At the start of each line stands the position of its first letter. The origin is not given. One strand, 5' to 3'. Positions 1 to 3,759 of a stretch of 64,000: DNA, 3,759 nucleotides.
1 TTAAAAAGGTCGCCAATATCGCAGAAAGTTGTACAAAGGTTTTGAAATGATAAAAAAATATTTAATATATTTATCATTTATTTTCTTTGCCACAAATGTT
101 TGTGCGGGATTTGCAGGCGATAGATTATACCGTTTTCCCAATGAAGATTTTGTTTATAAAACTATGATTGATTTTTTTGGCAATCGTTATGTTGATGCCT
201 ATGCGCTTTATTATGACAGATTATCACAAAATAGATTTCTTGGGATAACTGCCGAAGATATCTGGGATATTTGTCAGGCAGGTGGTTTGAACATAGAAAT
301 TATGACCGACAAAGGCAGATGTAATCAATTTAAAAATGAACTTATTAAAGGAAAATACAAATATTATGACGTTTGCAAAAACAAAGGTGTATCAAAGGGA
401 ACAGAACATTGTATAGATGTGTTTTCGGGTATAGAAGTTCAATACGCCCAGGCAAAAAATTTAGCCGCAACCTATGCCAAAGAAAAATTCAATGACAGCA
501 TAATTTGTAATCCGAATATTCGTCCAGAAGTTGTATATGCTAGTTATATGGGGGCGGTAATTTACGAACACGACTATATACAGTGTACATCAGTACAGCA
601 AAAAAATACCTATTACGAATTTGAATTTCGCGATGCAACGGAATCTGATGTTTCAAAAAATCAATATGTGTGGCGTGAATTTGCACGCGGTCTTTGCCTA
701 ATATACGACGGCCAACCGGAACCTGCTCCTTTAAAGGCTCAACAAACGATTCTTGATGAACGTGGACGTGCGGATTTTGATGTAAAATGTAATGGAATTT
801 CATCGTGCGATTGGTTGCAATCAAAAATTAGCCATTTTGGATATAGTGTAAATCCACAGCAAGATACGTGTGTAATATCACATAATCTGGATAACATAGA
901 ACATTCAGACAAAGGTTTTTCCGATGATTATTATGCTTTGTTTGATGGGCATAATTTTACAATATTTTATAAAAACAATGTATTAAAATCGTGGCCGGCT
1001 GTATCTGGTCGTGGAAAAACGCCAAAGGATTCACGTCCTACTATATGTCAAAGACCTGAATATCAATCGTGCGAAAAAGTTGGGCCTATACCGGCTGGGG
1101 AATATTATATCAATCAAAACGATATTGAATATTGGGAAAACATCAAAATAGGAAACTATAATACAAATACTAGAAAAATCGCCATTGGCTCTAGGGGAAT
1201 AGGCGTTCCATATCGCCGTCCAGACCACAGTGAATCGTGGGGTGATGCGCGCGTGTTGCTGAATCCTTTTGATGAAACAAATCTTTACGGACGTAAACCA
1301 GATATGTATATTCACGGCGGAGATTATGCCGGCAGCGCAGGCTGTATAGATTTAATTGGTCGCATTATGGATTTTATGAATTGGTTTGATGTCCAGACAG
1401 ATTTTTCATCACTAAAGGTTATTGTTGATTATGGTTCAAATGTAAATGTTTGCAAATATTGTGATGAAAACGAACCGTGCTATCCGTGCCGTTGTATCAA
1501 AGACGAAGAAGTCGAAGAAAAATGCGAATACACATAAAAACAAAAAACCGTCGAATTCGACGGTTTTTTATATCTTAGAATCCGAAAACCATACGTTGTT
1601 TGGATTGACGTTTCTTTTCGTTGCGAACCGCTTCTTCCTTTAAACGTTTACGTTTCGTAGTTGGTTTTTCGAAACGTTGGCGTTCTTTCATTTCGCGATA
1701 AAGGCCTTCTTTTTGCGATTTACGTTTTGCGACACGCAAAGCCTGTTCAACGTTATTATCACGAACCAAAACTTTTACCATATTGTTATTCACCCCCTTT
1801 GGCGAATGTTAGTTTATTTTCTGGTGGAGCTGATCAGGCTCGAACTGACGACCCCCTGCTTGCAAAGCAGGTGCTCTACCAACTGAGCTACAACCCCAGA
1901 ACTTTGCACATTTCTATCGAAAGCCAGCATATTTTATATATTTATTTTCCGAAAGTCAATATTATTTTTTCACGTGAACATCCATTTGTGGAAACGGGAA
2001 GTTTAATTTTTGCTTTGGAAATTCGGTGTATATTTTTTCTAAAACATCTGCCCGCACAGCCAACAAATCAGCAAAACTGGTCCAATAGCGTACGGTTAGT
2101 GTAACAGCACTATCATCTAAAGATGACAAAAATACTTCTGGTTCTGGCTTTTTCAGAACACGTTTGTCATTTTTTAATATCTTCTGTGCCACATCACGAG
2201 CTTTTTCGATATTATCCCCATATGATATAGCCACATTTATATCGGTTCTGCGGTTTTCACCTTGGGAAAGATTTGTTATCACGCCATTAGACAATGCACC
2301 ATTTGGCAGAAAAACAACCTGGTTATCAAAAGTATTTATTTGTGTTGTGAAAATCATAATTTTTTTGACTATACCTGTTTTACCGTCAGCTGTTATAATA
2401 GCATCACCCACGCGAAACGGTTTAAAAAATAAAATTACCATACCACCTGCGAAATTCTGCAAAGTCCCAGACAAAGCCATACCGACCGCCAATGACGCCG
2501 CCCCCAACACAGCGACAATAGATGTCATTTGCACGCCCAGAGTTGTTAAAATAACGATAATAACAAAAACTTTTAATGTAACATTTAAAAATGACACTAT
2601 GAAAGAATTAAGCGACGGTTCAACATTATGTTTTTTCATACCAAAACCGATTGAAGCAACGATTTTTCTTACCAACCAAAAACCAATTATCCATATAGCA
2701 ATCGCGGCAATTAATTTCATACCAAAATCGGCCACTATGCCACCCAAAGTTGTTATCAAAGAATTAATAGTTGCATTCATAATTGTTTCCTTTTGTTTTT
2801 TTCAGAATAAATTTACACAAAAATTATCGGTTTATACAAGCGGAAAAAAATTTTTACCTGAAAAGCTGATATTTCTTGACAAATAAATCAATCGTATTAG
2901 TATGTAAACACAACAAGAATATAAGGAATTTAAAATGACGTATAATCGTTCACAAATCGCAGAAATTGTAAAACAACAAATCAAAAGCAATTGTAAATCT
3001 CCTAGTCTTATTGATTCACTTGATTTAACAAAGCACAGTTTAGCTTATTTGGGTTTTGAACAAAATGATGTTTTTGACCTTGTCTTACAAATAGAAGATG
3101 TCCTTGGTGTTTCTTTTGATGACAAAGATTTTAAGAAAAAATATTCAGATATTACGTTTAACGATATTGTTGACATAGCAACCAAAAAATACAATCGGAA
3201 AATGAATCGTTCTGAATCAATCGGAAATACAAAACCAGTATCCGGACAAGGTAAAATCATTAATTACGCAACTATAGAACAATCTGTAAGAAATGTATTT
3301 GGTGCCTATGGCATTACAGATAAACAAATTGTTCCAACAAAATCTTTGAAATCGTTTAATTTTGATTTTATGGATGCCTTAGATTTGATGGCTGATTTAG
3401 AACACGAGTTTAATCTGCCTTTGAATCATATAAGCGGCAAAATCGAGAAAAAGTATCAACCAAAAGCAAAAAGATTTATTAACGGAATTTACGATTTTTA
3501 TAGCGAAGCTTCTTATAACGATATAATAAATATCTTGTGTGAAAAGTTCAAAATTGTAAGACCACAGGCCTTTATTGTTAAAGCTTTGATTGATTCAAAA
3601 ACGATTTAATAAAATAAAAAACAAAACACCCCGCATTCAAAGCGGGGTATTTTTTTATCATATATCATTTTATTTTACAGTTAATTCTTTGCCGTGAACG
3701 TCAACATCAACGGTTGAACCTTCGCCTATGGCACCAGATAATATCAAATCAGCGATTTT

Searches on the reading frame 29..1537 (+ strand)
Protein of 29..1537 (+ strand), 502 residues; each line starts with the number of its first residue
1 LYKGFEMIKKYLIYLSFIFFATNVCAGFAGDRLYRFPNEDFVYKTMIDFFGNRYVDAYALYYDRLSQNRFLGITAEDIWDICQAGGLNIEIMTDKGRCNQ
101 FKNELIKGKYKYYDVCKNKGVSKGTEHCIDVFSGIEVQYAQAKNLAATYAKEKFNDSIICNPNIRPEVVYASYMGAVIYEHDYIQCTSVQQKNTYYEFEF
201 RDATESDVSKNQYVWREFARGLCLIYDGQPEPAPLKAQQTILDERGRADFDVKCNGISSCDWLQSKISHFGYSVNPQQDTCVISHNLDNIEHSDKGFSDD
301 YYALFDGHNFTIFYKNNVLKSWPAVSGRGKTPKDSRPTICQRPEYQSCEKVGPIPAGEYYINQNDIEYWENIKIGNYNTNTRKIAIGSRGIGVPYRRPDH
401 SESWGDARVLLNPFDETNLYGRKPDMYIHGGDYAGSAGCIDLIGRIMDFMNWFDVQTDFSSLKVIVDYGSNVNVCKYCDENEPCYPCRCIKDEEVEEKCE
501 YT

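Call 80: search_protein_families(library=pfam, proteins=[window:29-1537:+], max_evalue=0.001)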
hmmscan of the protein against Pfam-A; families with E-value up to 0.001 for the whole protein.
window:29-1537:+ (502 aa): 2 families
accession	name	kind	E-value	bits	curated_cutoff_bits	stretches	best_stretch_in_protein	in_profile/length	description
PF03734.19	YkuD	-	7.6e-05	23.8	23.4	1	309-464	10-144/146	L,D-transpeptidase catalytic domain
PF10908.13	Tlde1_dom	-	8.2e-05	23.5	30.1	1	341-452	14-105/120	Tlde1 domain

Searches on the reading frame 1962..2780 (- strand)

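Call 80: search_protein_families(library=pfam, proteins=[window:1962-2780:-], max_evalue=0.001)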
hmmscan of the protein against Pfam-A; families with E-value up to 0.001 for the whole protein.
window:1962-2780:- (272 aa): 3 families
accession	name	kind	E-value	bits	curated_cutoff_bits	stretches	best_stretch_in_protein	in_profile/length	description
PF00924.24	MS_channel_2nd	-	2e-18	66.7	20.2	1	106-172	2-67/68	Mechanosensitive ion channel, beta-domain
PF21082.3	MS_channel_3rd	-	1.2e-11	45.4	21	1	181-260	3-87/88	Mechanosensitive ion channel MscS, C-terminal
PF21088.3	MS_channel_1st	-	8.2e-06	26.2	23.1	1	65-103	3-41/42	Mechanosensitive ion channel, transmembrane helices 2/3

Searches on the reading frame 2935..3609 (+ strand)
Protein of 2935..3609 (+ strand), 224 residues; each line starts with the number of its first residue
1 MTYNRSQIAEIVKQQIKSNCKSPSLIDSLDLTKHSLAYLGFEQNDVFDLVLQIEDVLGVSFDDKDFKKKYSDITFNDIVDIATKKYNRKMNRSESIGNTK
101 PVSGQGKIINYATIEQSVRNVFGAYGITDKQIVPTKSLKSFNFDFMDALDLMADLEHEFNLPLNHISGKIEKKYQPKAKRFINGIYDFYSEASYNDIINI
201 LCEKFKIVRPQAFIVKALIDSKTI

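Call 80: search_protein_families(library=pfam, proteins=[window:2935-3609:+], max_evalue=0.001)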
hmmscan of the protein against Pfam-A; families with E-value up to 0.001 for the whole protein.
window:2935-3609:+ (224 aa): 1 family
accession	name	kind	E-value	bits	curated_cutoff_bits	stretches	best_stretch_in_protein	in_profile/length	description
PF00550.31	PP-binding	-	0.0003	21.4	20.8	0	126-163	12-49/67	Phosphopantetheine attachment site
